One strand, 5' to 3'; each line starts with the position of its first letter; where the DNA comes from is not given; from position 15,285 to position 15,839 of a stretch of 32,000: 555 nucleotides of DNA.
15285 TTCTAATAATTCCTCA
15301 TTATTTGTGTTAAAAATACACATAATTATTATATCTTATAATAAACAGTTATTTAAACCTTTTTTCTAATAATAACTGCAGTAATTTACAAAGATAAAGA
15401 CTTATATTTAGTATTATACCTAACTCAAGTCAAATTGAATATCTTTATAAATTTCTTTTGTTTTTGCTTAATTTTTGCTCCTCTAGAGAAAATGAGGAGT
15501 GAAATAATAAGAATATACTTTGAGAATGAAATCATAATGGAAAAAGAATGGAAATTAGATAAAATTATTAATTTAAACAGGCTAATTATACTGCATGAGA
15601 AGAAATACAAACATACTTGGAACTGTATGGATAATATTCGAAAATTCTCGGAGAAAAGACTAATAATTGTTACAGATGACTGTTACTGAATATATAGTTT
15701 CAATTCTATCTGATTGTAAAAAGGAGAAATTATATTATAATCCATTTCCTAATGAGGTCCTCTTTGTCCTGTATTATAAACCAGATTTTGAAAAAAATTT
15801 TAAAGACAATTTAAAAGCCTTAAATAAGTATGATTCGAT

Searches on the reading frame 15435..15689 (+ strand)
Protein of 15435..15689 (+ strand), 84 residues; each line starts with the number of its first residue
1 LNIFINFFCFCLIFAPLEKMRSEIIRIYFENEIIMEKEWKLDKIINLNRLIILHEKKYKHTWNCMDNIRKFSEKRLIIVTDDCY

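Call 13: search_protein_families(library=pfam, proteins=[window:15435-15689:+], max_evalue=0.01)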
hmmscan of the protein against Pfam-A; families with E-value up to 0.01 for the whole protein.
window:15435-15689:+ (84 aa): 1 family
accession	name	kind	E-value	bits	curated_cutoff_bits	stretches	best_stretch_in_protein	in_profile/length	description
PF06129.17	Chordopox_G3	-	0.0047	18.1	22.3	1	3-58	7-62/108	Chordopoxvirus G3 protein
